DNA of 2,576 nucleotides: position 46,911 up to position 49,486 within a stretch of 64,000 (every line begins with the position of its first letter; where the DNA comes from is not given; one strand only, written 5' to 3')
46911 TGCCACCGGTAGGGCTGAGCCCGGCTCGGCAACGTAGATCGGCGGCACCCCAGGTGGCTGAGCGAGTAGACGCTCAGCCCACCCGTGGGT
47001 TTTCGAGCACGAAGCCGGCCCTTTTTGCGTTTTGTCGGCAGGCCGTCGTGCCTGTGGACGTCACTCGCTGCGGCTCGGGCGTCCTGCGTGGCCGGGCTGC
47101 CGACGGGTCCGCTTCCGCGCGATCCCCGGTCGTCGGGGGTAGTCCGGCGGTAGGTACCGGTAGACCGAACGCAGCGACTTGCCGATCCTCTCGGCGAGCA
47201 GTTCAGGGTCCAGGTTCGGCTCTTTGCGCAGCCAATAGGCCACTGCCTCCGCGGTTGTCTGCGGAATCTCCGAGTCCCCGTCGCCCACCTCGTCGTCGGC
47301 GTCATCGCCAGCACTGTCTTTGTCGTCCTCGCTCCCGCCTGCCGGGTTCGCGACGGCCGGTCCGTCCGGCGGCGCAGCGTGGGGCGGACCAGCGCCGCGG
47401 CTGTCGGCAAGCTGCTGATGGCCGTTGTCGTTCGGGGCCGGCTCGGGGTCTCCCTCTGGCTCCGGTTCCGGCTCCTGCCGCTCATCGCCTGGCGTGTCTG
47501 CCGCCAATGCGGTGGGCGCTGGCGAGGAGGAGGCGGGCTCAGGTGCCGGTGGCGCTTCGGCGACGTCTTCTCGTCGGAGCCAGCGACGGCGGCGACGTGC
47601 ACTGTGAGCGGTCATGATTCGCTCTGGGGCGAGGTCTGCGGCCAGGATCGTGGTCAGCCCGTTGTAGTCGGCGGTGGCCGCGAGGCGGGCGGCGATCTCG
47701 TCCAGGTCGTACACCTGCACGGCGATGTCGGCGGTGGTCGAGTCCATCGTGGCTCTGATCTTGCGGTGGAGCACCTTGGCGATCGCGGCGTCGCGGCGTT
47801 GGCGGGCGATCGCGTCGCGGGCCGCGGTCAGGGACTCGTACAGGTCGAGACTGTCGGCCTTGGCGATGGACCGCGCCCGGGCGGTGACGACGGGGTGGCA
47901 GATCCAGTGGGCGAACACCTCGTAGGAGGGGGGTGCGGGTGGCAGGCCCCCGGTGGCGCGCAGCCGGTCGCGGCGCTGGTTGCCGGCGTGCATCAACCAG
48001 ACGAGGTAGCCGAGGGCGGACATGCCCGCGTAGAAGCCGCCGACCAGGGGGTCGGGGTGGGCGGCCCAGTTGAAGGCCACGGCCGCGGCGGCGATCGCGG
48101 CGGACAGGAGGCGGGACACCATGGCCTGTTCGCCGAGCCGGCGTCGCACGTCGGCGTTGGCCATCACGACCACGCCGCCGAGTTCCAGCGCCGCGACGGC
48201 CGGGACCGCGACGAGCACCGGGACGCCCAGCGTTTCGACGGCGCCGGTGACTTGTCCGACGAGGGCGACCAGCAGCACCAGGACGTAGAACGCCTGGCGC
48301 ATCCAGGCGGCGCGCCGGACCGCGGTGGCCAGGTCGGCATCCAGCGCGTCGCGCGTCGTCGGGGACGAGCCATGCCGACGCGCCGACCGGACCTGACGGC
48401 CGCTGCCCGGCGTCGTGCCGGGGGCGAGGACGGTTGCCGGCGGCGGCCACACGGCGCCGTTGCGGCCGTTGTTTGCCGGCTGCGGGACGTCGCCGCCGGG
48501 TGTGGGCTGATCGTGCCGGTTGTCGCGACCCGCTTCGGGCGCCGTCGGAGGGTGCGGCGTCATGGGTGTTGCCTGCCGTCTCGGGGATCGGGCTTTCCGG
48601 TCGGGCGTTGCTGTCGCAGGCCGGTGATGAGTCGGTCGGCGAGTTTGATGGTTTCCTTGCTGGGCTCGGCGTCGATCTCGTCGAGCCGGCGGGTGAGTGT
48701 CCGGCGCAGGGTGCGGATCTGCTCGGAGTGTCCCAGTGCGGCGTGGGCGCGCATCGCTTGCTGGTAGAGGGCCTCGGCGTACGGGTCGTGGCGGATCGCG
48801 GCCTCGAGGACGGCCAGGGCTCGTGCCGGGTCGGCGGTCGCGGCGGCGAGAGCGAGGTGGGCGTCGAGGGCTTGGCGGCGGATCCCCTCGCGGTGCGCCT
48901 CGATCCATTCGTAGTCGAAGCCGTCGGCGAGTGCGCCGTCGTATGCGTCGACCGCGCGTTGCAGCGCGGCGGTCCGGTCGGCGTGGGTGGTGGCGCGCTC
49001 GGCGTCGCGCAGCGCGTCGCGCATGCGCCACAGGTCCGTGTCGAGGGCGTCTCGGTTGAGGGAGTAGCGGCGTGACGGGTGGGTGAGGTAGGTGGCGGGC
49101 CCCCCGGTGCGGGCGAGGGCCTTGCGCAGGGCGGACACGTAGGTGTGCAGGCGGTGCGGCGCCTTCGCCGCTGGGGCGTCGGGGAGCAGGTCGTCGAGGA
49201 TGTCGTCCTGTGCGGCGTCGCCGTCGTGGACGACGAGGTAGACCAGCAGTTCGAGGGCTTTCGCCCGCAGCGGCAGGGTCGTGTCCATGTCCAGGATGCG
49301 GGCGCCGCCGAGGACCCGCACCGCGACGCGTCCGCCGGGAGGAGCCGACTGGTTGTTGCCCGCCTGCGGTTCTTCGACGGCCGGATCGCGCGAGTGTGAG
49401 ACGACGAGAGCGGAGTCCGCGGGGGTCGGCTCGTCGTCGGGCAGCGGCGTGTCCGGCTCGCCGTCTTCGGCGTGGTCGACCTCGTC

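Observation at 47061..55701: Minus-strand cluster: Hsp70-like membrane ATPase + two membrane-anchored SARP (wHTH-BTAD) paralogs, one carrying LysM, + DUF2637 protein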

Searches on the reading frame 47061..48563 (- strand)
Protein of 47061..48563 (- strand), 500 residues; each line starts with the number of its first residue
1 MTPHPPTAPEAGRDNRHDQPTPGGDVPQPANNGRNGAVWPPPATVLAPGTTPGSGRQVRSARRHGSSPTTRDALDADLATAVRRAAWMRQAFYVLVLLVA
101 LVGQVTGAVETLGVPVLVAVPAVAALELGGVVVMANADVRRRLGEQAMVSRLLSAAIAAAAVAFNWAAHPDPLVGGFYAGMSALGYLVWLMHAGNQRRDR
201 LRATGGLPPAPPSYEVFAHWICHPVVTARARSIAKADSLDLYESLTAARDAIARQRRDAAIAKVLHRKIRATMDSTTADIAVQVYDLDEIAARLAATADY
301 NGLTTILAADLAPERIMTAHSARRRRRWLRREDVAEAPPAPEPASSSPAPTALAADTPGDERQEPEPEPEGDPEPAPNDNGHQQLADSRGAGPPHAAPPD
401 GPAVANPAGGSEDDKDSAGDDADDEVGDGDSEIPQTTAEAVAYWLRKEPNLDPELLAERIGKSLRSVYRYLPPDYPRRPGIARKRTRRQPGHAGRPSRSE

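Call 5: search_protein_families(library=pfam, proteins=[window:47061-48563:-], max_evalue=0.1)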
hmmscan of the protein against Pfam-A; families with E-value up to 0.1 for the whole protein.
window:47061-48563:- (500 aa): 0 families

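Call 6: search_protein_families(library=ncbifam, proteins=[window:47061-48563:-], max_evalue=0.1)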
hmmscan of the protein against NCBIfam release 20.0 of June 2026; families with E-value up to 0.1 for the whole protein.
window:47061-48563:- (500 aa): 0 families

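Call 58: search_protein_families(library=pfam, alignment_id=A4, max_evalue=0.01)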
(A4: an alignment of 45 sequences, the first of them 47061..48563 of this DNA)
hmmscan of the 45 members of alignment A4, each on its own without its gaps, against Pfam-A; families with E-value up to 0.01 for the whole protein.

A. member 1, window:47061-48563:- (500 aa): 0 families

B. families by the number of members that match (of 45 scanned): 8 families
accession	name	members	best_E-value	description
PF10935.13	DUF2637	23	2.7e-12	Protein of unknown function (DUF2637)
PF13384.12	HTH_23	11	0.00018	Homeodomain-like domain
PF08281.18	Sigma70_r4_2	5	0.0013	Sigma-70, region 4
PF13412.12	HTH_24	2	0.002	Winged helix-turn-helix DNA-binding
PF00440.29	TetR_N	1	0.00051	Bacterial regulatory proteins, tetR family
PF03594.19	BenE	1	0.0016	Benzoate membrane transport protein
PF09339.16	HTH_IclR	1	0.0035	IclR helix-turn-helix domain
PF13404.12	HTH_AsnC-type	1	0.0061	AsnC-type helix-turn-helix domain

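Call 59: search_protein_families(library=padloc, proteins=[window:47061-48563:-], max_evalue=0.01)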
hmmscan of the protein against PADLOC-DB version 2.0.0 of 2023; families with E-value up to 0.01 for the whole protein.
window:47061-48563:- (500 aa): 0 families

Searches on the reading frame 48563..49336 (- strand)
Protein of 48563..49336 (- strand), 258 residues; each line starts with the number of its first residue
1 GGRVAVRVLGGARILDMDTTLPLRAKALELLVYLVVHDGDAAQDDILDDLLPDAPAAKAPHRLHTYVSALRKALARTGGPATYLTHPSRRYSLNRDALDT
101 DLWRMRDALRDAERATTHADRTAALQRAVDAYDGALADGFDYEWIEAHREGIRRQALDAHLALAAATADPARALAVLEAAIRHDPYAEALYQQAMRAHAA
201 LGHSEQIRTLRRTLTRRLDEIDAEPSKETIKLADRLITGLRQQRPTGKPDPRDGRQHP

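Call 90: predict_structure(alignment_id=A8)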
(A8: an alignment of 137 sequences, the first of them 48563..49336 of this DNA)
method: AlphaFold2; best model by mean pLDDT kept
length: 258 residues; sequences in the alignment: 137
mean_pLDDT: 94.0   pTM: 0.87
mean pLDDT of the five models: 94.0, 93.9, 93.8, 93.6, 93.5
residues with pLDDT >= 90: 235; 70-90: 8; 50-70: 11; < 50: 4
segments of 3 or more residues with pLDDT < 50: none
pLDDT, mean of each block of 10 residues (from residue 1): 91 93 93 98 97 94 97 95 95 97 99 98 98 96 96 98 97 98 97 98 98 98 98 97 68 49
secondary structure, 60 per line:
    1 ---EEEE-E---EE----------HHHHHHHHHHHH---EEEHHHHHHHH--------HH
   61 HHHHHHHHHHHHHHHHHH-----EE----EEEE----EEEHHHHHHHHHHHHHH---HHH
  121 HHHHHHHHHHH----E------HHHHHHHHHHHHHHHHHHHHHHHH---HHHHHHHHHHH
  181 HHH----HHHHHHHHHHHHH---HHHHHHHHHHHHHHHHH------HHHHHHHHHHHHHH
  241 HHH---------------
elements in order: E4-7 H25-36 E40-42 H43-50 H59-78 E90-93 E98-100 H101-114 H118-131 H143-166 H170-183 H188-200 H204-220 H227-243

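Call 92: fold_search(model_id=the predicted structure, library=pdb)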
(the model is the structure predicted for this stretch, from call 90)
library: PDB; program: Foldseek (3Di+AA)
matches with E <= 10: 1455; with E <= 0.001: 6
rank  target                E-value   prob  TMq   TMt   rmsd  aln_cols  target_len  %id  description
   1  8k60_J                1.2e-09  1.00  0.67  0.69   4.2       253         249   24  Cryo-EM structure of Streptomyces coelicolor transcription initiation complex with the global transcription factor Afs (released 2024-07-31)
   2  8hvr_I                2.2e-09  1.00  0.66  0.67   4.4       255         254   24  Cryo-EM structure of AfsR-dependent transcription activation complex with afsS promoter (released 2023-12-27)
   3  8k60_I                3.7e-09  1.00  0.69  0.71   4.2       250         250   24  Cryo-EM structure of Streptomyces coelicolor transcription initiation complex with the global transcription factor Afs (released 2024-07-31)
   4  2fez                  5.1e-09  1.00  0.69  0.50   4.4       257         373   24  Mycobacterium tuberculosis EmbR (released 2006-01-24)
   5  2ff4_A                5.1e-09  1.00  0.67  0.48   4.8       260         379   24  Mycobacterium tuberculosis EmbR in complex with low affinity phosphopeptide (released 2006-01-24)
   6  2ff4_B                1.5e-08  1.00  0.69  0.50   4.6       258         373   24  Mycobacterium tuberculosis EmbR in complex with low affinity phosphopeptide (released 2006-01-24)
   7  1qz2_A                2.7e-03  1.00  0.37  0.34   8.6       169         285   12  Crystal Structure of FKBP52 C-terminal Domain complex with the C-terminal peptide MEEVD of Hsp90 (released 2004-06-22)
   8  8ffv_D                3.0e-03  1.00  0.37  0.25   8.8       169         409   14  Cryo-EM structure of the GR-Hsp90-FKBP52 complex (released 2023-11-01)
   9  9gm7_C                4.3e-03  0.91  0.23  0.16  20.9       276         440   12  MukBEF in a nucleotide-bound state with open neck gate (monomer) (released 2025-03-26)
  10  3upv_A                6.6e-03  1.00  0.33  0.59   6.4       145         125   21  TPR2B-domain:pHsp70-complex of yeast Sti1 (released 2012-01-25)
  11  5mgx_G                7.0e-03  1.00  0.37  0.36   7.6       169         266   14  The structure of FKBP38 in complex with the MEEVD tetratricopeptide binding-motif of Hsp90 (released 2017-03-22)
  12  8h6e_4G               7.0e-03  0.51  0.16  0.09  16.6       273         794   16  Cryo-EM structure of human exon-defined spliceosome in the late pre-B state. (released 2024-05-01)
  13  5mgx_E                8.1e-03  1.00  0.38  0.37   7.1       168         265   15  The structure of FKBP38 in complex with the MEEVD tetratricopeptide binding-motif of Hsp90 (released 2017-03-22)
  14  9gm9_D                8.6e-03  0.80  0.23  0.19  20.0       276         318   12  MukBEF in a DNA capture state (released 2025-03-26)
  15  5mgx_F                9.1e-03  1.00  0.37  0.36   7.6       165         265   14  The structure of FKBP38 in complex with the MEEVD tetratricopeptide binding-motif of Hsp90 (released 2017-03-22)
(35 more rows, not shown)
